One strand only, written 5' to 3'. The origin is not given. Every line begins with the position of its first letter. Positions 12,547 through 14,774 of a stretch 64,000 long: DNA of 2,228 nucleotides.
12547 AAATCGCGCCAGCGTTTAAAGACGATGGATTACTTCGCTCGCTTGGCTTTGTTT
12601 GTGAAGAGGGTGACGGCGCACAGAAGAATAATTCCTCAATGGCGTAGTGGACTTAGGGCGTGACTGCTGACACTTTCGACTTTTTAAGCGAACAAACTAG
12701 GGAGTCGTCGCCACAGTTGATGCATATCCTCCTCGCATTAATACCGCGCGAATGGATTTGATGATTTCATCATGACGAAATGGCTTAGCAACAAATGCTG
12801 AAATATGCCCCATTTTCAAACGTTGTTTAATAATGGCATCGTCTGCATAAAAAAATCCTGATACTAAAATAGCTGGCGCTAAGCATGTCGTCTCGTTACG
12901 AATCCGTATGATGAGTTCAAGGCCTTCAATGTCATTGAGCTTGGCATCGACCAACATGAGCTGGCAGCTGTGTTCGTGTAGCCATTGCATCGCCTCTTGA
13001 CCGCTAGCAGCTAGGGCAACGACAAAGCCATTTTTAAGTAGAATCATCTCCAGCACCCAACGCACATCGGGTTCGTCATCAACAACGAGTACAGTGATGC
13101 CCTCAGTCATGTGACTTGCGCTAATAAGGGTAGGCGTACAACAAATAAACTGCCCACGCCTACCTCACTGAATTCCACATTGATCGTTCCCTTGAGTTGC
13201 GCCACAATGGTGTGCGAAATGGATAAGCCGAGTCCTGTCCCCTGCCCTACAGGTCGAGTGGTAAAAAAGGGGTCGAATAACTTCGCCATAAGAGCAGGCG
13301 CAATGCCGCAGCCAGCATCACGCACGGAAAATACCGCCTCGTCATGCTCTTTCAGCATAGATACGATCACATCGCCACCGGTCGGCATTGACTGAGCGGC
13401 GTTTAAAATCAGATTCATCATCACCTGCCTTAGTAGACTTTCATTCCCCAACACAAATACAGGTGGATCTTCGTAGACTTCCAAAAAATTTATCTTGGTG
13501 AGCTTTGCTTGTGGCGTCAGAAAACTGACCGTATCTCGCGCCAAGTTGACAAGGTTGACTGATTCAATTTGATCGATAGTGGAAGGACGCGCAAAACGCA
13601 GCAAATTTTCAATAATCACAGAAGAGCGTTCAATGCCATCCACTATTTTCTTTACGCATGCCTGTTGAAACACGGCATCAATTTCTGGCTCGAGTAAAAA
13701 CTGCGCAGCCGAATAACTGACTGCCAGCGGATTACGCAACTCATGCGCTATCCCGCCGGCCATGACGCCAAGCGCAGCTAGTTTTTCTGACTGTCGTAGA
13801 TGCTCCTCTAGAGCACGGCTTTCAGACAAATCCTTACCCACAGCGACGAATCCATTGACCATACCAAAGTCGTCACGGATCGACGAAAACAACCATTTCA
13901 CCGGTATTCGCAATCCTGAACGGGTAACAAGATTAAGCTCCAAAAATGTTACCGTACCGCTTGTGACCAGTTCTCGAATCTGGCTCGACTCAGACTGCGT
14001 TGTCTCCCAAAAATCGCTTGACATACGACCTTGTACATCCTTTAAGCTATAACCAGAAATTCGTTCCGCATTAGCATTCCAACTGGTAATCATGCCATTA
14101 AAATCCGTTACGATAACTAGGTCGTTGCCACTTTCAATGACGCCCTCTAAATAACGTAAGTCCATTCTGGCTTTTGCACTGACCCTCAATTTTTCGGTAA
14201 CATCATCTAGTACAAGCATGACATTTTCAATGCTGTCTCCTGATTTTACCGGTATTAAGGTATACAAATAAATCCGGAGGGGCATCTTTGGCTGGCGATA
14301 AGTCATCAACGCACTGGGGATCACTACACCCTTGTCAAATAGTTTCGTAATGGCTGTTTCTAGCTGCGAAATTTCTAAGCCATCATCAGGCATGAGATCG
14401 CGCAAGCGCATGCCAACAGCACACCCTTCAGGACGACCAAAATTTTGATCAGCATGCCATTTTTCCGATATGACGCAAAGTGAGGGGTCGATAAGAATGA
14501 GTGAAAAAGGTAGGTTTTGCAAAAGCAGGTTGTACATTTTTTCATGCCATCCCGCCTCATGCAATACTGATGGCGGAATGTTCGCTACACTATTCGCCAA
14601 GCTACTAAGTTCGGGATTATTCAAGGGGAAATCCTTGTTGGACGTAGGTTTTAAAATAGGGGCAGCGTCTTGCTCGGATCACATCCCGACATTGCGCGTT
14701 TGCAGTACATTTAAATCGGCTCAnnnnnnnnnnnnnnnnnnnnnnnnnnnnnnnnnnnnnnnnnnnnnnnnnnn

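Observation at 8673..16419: A 7.7-kb five-gene segment next to tRNA-Pro is bracketed by 28-bp direct repeats derived from the tRNA terminator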

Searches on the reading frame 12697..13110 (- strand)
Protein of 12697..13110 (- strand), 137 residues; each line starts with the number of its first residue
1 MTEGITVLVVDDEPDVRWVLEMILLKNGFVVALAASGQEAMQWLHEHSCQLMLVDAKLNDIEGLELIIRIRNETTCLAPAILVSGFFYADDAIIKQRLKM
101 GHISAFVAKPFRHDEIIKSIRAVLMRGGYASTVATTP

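Call 7: search_protein_families(library=pfam, proteins=[window:12697-13110:-])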
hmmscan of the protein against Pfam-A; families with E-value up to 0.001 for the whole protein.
window:12697-13110:- (137 aa): 1 family
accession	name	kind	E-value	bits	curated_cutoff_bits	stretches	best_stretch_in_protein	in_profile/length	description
PF00072.30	Response_reg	-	1.3e-20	74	30.2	1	7-121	1-111/111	Response regulator receiver domain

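Call 48: search_protein_families(library=ncbifam, proteins=[window:12697-13110:-], max_evalue=0.01)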
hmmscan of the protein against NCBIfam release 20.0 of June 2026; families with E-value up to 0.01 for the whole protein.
window:12697-13110:- (137 aa): 96 families (the best 25 are shown)
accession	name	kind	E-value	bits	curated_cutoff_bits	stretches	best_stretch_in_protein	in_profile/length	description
NF053854.1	RespRegPhoBBctds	equivalog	1.6e-16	60.3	270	1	7-128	1-119/225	two-component system response regulator PhoB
NF006900.1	PRK09390.1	equivalog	4.8e-16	58.9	255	1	1-127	1-123/203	response regulator FixJ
NF053512.1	nitric_RR_NosR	exception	7.5e-16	58.2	400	1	7-124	1-115/422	response regulator c-di-GMP phosphodiesterase, NosR family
NF045944.1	ResRegRpaBCyano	equivalog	1.5e-15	57.2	330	1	8-127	1-115/229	response regulator transcription factor RpaB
NF041733.1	resp_reg_CseB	equivalog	3.4e-15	56.1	350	1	6-132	2-123/228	two-component system response regulator CseB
NF040689.1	MtrAB_MtrA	equivalog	7.7e-15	54.8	300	1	7-126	1-115/219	MtrAB system response regulator MtrA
NF012227.0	AdeR_RR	equivalog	7.9e-15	55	340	1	6-130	13-132/239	efflux system response regulator transcription factor AdeR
NF045991.1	RespRegCtrARhodob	equivalog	2.3e-14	53.7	350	1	6-133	2-126/224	response regulator transcription factor CtrA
TIGR02154.1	PhoB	equivalog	3.5e-14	52.7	296.2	1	6-127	4-123/226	phosphate regulon transcriptional regulator PhoB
NF051870.1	NAssimRespRegNtrX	equivalog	6.3e-14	51.7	600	1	6-121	3-116/452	nitrogen assimilation response regulator NtrX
NF008469.0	PRK11361.1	equivalog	6.5e-14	51.5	714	1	2-121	2-117/461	acetoacetate metabolism transcriptional regulator AtoC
NF040534.1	resp_reg_YycF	equivalog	1.3e-13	50.8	340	1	6-127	2-118/231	response regulator YycF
NF011695.0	PRK15115.1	equivalog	1.7e-13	50.2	763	1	5-126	7-124/445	two-component system response regulator GlrR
NF008034.0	PRK10766.1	equivalog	3.4e-13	49.6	275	1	6-126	4-119/231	two-component system response regulator TorR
NF012023.0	PRK15479.1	equivalog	5.6e-13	48.9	337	1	7-127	3-119/224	transcriptional regulator TctD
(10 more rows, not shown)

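Call 79: search_protein_families(library=padloc, proteins=[window:12697-13110:-], max_evalue=0.00001)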
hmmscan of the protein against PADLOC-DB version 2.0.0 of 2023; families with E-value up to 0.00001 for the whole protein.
window:12697-13110:- (137 aa): 0 families

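Call 80: search_protein_families(library=phrogs, proteins=[window:12697-13110:-], max_evalue=0.00001)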
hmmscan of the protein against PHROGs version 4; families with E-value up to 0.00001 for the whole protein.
window:12697-13110:- (137 aa): 4 families
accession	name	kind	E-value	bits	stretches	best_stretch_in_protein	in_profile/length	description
phrog_731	-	unknown function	1.5e-20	74.5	1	6-131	3-124/227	-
phrog_5982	-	unknown function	3.5e-16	59.2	1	4-127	868-988/1030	-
phrog_20458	-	unknown function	7.1e-11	42.1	1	3-123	696-816/829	-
phrog_37855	-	unknown function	2.2e-10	41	1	3-124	4-128/278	-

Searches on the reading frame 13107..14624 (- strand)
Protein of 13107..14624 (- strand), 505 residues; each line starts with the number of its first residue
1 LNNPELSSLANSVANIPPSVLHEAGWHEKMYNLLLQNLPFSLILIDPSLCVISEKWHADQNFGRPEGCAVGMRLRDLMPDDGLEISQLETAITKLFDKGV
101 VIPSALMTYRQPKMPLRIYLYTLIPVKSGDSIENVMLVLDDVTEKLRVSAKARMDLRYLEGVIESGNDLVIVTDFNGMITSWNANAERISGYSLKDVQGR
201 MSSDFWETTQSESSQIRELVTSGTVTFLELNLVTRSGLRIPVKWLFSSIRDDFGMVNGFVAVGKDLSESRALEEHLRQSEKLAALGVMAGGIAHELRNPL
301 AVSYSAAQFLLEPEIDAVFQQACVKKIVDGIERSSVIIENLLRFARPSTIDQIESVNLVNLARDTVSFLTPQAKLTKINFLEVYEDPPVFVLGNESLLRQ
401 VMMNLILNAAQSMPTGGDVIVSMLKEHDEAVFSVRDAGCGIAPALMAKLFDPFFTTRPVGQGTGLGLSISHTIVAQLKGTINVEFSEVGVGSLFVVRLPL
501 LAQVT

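Call 7: search_protein_families(library=pfam, proteins=[window:13107-14624:-])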
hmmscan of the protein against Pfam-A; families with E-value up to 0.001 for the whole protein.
window:13107-14624:- (505 aa): 6 families
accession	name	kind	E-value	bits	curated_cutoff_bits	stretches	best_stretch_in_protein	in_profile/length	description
PF02518.31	HATPase_c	-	1.7e-22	80.4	26.4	1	393-500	1-109/111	Histidine kinase-, DNA gyrase B-, and HSP90-like ATPase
PF08448.16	PAS_4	-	5.1e-15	56.1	23.1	1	164-270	2-109/110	PAS fold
PF13426.13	PAS_9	-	3.9e-13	50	27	1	169-268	3-103/103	PAS domain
PF00989.32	PAS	-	1.1e-10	41.9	22.6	1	159-265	3-112/113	PAS fold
PF00512.31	HisKA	-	1.5e-09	38.2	26.9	1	287-347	4-63/66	His Kinase A (phospho-acceptor) domain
PF13188.13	PAS_8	-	0.00014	22.1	21.8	1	158-205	2-46/65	PAS domain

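Call 48: search_protein_families(library=ncbifam, proteins=[window:13107-14624:-], max_evalue=0.01)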
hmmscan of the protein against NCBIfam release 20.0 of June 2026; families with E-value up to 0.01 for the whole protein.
window:13107-14624:- (505 aa): 89 families (the best 25 are shown)
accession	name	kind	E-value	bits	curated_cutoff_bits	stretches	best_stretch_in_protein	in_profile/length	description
NF008468.0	PRK11360.1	equivalog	2.3e-70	237.6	646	1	158-502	269-610/616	two-component system sensor histidine kinase AtoS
NF052574.1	HisKinEspCMyxo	equivalog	4.2e-51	174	1200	1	183-500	314-637/785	serine histidine kinase EspC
NF052573.1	HisKinEspAMyxo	equivalog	1.7e-49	168.6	1400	1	150-500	247-611/755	serine histidine kinase EspA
NF010411.0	PRK13837.1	equivalog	2.4e-46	158.1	647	1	200-503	367-678/828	two-component system VirA-like sensor kinase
NF038348.1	T2SS_HK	subfamily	3.7e-41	141.2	450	2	323-500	400-573/574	histidine kinase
NF007688.0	PRK10364.1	equivalog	4.6e-40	137.7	479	1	268-502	223-453/460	two-component system sensor histidine kinase ZraS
NF046044.1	PnpS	equivalog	2.1e-39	135.7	400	2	151-499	49-390/390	two-component system histidine kinase PnpS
NF046020.1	HisKinCckABruc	equivalog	1.5e-36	125.6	1000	1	265-500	460-707/868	cell cycle histidine kinase CckA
NF033092.0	HK_WalK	equivalog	1.3e-34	119.8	725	1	124-500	224-594/594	cell wall metabolism sensor histidine kinase WalK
NF047466.1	hybrid_RR_LvrB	exception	4.8e-34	118.1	500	1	268-500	135-376/377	hybrid histidine kinase/response regulator LvrB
NF046026.1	HisKinCckACaul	equivalog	1.4e-32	112.6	1000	1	175-503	204-535/678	cell cycle histidine kinase CckA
NF047497.1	HK_LIC_12097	equivalog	2.2e-31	108.9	500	1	264-499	129-365/367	LIC_12097 family sensor histidine kinase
NF041735.1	hist_kin_RppB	equivalog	3.2e-30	105.3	400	1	292-499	223-438/438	two-component system sensor histidine kinase RppB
TIGR02966.1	phoR_proteo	equivalog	3.9e-29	101.7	334.2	1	159-497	8-332/333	phosphate regulon sensor histidine kinase PhoR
NF053867.1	SprKinKinDBac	equivalog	9.1e-29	100.3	775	1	273-500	274-497/500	sporulation kinase KinD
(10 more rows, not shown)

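Call 79: search_protein_families(library=padloc, proteins=[window:13107-14624:-], max_evalue=0.00001)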
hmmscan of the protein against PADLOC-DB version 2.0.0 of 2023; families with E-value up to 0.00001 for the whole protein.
window:13107-14624:- (505 aa): 0 families

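Call 80: search_protein_families(library=phrogs, proteins=[window:13107-14624:-], max_evalue=0.00001)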
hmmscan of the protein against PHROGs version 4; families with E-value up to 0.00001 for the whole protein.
window:13107-14624:- (505 aa): 7 families
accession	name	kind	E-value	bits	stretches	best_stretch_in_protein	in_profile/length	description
phrog_857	-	unknown function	1.5e-35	124.3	1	283-500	239-460/468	-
phrog_10912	-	other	2.9e-34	119.2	1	154-502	617-963/970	kinase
phrog_5982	-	unknown function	5e-32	111.7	1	166-500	494-845/1030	-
phrog_20458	-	unknown function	7.6e-20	71.7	1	292-503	452-672/829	-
phrog_18358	-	unknown function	7.1e-18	65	1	288-501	437-653/904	-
phrog_20778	-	unknown function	2.3e-16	60.2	1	348-500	519-672/675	-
phrog_28116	-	unknown function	6.4e-10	39.6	1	290-502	289-504/512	-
